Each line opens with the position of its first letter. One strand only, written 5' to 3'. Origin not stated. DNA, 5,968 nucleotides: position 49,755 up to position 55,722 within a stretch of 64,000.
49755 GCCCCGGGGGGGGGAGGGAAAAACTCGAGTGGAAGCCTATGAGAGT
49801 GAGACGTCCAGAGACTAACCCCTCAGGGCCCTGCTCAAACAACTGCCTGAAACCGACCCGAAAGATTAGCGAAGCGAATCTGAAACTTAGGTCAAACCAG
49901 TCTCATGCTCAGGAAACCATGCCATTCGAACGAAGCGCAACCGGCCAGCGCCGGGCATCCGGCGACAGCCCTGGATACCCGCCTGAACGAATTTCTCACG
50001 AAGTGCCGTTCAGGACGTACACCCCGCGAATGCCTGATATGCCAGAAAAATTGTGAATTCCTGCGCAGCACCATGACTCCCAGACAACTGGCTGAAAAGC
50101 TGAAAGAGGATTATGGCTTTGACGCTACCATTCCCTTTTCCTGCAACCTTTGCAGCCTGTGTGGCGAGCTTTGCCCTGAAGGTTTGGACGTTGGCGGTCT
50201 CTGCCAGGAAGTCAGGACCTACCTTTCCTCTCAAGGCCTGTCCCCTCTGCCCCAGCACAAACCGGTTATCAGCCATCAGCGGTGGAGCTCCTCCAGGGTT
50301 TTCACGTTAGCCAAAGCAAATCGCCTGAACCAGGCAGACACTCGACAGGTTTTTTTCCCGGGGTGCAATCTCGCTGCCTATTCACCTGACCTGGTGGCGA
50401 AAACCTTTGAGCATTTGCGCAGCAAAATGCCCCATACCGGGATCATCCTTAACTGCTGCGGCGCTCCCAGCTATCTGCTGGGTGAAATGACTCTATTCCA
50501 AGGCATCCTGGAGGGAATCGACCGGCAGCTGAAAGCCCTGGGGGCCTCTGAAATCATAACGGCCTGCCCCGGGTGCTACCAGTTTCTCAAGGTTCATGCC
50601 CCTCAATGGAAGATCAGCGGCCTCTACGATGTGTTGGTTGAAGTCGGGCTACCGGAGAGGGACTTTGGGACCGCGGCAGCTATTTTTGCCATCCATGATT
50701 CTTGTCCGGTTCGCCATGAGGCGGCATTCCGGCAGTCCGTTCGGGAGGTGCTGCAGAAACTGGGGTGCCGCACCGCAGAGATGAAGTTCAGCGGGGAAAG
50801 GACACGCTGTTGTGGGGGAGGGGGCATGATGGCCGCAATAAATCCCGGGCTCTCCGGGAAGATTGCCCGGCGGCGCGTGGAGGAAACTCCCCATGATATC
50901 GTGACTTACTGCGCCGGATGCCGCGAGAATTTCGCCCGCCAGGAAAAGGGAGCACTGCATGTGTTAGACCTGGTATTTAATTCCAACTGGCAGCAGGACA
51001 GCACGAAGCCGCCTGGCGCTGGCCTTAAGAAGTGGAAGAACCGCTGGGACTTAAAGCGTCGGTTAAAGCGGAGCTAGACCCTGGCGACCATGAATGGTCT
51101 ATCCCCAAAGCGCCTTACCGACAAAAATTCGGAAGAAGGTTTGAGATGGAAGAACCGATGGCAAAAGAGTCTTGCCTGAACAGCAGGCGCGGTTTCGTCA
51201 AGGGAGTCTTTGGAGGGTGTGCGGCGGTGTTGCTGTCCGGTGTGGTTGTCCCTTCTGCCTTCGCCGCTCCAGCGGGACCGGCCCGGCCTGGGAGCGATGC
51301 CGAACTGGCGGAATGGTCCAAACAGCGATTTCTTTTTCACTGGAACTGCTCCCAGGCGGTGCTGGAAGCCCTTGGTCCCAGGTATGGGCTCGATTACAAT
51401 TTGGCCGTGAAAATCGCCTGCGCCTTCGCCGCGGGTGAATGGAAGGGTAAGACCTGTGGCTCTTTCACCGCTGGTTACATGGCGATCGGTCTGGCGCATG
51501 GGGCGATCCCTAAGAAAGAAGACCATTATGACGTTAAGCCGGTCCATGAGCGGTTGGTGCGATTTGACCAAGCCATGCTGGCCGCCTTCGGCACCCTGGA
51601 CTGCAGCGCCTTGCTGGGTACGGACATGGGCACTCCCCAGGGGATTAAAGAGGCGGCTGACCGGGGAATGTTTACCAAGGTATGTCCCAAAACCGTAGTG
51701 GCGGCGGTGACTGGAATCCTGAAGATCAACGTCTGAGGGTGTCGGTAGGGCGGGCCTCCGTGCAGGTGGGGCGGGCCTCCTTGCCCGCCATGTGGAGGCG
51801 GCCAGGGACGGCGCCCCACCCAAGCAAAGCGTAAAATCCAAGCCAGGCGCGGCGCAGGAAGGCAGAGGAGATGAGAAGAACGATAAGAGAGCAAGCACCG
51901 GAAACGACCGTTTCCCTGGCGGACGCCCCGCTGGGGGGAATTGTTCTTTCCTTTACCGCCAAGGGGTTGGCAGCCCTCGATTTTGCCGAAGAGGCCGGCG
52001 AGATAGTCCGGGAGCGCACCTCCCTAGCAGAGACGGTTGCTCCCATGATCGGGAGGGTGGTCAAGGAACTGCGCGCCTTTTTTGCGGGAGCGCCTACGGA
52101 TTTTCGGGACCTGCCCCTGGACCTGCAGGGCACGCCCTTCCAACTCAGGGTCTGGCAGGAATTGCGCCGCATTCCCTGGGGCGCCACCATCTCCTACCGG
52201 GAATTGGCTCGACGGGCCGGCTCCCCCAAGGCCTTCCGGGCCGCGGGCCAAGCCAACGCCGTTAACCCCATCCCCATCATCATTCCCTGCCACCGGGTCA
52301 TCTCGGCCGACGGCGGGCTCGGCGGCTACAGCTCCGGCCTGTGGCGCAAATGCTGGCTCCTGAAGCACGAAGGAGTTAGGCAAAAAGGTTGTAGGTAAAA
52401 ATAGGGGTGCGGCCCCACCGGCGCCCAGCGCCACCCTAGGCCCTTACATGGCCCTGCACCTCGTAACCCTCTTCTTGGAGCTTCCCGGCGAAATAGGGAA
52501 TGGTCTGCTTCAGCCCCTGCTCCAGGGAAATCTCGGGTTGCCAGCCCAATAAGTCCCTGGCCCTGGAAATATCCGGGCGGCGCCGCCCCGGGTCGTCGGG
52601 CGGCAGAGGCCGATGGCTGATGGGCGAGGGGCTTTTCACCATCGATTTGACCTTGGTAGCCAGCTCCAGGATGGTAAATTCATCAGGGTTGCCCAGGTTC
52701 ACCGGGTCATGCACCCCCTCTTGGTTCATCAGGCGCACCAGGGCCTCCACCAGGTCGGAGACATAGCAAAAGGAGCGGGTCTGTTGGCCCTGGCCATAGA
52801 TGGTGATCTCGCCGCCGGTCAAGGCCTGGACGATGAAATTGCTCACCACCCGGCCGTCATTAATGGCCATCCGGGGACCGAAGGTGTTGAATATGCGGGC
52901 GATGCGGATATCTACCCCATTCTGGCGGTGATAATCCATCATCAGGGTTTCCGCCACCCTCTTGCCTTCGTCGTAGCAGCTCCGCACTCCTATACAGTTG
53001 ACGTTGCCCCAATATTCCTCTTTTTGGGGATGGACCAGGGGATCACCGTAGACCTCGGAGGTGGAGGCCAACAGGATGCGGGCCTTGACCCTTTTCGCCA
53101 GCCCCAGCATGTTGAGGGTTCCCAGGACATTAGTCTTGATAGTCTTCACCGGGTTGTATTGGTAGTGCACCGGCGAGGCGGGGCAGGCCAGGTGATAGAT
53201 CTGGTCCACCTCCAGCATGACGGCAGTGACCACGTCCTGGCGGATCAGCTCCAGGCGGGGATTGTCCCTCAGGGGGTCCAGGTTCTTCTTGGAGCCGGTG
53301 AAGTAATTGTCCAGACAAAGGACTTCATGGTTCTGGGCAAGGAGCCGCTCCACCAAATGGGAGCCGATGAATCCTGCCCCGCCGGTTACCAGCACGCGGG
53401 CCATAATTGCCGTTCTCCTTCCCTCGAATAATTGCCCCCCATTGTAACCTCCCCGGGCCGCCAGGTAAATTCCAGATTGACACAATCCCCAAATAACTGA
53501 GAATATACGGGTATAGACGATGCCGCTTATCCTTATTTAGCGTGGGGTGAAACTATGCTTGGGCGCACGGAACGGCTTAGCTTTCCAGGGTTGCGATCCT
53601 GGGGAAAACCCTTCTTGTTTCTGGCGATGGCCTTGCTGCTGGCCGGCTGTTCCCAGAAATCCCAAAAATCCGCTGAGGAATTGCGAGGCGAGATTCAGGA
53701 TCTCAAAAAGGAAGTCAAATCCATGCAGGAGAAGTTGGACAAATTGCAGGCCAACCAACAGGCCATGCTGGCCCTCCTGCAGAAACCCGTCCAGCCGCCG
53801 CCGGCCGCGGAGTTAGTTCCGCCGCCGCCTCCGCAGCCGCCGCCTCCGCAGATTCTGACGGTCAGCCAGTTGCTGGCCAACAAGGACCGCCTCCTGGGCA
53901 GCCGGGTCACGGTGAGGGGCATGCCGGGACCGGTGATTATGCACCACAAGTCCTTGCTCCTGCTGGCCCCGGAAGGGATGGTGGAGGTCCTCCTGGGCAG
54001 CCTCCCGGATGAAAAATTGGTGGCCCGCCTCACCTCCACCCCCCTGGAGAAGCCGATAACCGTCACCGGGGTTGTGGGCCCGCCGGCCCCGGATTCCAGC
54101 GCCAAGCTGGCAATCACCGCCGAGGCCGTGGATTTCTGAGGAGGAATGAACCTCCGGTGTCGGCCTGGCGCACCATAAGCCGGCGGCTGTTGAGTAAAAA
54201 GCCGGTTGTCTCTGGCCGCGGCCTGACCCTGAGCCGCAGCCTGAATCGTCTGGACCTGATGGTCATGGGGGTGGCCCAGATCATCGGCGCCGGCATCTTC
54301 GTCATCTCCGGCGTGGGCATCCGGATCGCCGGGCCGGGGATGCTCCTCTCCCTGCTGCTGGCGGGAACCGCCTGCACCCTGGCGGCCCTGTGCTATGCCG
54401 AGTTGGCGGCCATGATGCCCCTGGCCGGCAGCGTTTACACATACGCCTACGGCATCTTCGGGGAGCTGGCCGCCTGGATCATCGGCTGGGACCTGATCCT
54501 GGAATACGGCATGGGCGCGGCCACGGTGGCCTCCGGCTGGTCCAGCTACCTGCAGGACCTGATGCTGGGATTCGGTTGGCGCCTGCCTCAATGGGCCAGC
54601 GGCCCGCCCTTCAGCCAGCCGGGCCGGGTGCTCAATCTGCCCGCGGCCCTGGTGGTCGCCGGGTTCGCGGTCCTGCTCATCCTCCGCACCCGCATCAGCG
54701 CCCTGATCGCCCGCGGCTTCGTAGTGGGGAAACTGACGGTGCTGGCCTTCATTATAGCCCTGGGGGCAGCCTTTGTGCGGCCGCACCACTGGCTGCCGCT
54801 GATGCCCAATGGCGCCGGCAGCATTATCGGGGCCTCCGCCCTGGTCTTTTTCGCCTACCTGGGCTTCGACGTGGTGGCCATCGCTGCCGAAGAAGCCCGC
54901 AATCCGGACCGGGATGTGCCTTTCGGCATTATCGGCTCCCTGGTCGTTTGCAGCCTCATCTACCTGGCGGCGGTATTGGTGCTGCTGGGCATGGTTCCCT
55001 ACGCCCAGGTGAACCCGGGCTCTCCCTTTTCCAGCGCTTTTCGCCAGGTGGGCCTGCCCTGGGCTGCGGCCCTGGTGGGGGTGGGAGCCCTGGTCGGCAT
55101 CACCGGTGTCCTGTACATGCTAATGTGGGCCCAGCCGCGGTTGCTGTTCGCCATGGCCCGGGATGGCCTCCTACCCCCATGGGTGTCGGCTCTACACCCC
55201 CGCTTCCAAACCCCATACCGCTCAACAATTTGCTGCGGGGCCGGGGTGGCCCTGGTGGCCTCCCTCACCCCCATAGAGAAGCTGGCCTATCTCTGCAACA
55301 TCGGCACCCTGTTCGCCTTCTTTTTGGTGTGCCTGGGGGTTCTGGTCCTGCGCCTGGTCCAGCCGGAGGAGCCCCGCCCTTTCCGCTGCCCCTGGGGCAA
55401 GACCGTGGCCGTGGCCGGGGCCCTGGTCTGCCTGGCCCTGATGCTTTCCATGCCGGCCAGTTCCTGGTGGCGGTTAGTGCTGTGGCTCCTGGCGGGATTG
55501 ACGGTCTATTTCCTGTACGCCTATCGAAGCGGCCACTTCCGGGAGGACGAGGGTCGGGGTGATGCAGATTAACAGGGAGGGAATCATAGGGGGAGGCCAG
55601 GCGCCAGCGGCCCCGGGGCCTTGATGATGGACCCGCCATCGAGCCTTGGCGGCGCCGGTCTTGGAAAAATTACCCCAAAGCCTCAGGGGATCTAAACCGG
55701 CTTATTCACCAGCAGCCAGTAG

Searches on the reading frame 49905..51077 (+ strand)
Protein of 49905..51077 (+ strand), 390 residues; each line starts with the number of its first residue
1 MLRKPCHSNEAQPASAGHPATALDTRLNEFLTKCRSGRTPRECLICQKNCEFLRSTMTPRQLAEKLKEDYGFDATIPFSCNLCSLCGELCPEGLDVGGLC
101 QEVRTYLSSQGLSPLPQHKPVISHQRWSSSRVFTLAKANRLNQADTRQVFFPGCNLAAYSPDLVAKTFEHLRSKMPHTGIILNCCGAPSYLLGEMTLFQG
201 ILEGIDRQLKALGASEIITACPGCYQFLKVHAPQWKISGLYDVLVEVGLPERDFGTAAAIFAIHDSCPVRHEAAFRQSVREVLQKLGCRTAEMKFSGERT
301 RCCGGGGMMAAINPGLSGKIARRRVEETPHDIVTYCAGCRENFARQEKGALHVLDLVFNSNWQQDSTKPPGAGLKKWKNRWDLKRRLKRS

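Call 37: search_protein_families(library=pfam, proteins=[window:49905-51077:+], max_evalue=0.001)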
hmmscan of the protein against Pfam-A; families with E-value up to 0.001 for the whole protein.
window:49905-51077:+ (390 aa): 3 families
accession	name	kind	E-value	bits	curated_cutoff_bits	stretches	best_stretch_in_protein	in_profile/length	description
PF02754.22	CCG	-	9.6e-17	61.3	20.6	2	262-341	2-82/85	Cysteine-rich domain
PF13183.11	Fer4_8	-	0.00033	21.5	27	1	42-94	7-68/68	4Fe-4S dicluster domain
PF13534.11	Fer4_17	-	0.0005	21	22.2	1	42-95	4-61/61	4Fe-4S dicluster domain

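Call 38: search_protein_families(library=ncbifam, proteins=[window:49905-51077:+], max_evalue=0.001)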
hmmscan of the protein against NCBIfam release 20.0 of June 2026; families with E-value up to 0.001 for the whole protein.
window:49905-51077:+ (390 aa): 8 families
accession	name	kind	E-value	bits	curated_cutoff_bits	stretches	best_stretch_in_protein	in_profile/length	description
NF045663.1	diclust_near_Sec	equivalog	4.8e-93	312.6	530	1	42-389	310-663/759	pyridine nucleotide-disulfide oxidoreductase/dicluster-binding protein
NF004898.0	PRK06259.1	equivalog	3.2e-19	68.9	385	1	68-342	177-462/488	fumarate reductase (CoM/CoB) subunit TfrB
NF045670.1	quin_L_LdhH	equivalog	1e-15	57.1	800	1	139-339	460-681/706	L-lactate dehydrogenase (quinone) large subunit LdhH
NF045711.1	sulf_resp_HmcF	equivalog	1.2e-09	37.5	750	1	262-312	338-388/457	sulfate respiration complex iron-sulfur protein HmcF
NF008369.0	PRK11168.1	equivalog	6.5e-08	31.9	278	0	133-234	154-258/401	anaerobic glycerol-3-phosphate dehydrogenase subunit C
NF008434.0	PRK11274.1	equivalog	1.6e-07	30.6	333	1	258-353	302-399/409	glycolate oxidase subunit GlcF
NF045724.1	ferredox_TmcB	equivalog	4.9e-07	28.7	735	0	79-116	100-137/430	electron transfer complex ferredoxin TmcB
NF045796.1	DsrK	equivalog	9e-06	24.6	400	0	262-344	325-417/453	sulfate reduction electron transfer complex DsrMKJOP subunit DsrK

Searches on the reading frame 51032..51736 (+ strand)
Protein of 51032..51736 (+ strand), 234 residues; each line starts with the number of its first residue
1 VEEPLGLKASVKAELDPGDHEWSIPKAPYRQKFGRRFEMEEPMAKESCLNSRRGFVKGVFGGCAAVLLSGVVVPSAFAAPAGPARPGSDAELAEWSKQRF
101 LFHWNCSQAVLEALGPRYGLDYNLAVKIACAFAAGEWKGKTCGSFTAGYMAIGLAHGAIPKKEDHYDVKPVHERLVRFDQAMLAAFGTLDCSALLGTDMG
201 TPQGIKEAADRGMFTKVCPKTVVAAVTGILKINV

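Call 37: search_protein_families(library=pfam, proteins=[window:51032-51736:+], max_evalue=0.001)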
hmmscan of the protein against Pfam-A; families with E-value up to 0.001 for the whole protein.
window:51032-51736:+ (234 aa): 1 family
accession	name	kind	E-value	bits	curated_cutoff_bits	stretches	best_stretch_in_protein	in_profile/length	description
PF09719.15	C_GCAxxG_C_C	-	1.9e-16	60.6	27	1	105-227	2-113/118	Putative redox-active protein (C_GCAxxG_C_C)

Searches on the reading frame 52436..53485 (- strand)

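Call 37: search_protein_families(library=pfam, proteins=[window:52436-53485:-], max_evalue=0.001)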
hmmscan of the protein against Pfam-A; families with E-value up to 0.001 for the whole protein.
window:52436-53485:- (349 aa): 6 families
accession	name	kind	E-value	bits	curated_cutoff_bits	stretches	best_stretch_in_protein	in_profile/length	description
PF16363.11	GDP_Man_Dehyd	-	1e-54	186.7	27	1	32-328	1-332/332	GDP-mannose 4,6 dehydratase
PF01370.27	Epimerase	-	1.6e-52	178.8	20.9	1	31-265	1-240/240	NAD dependent epimerase/dehydratase family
PF07993.18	NAD_binding_4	-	8.2e-15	55.1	20.1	1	84-203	80-209/258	Male sterility protein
PF01073.25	3Beta_HSD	-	5.3e-14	52.3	22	1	32-250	1-226/280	3-beta hydroxysteroid dehydrogenase/isomerase family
PF02719.21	Polysacc_synt_2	-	9.5e-12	45.1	20.2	1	31-136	1-121/293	Polysaccharide biosynthesis protein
PF04321.23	RmlD_sub_bind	-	9.6e-08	31.9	27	1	30-285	2-233/287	RmlD substrate binding domain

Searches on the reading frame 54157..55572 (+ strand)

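Call 37: search_protein_families(library=pfam, proteins=[window:54157-55572:+], max_evalue=0.001)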
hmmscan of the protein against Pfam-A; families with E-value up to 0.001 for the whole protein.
window:54157-55572:+ (471 aa): 3 families
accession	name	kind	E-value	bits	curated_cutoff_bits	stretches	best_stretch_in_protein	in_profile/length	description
PF13520.12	AA_permease_2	-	7.9e-49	167.1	27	1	29-436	1-412/427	Amino acid permease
PF00324.27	AA_permease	-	5e-34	118.2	24.6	1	34-407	2-390/470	Amino acid permease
PF13906.12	AA_permease_C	-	7e-06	26.5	27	1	409-457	1-49/51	C-terminus of AA_permease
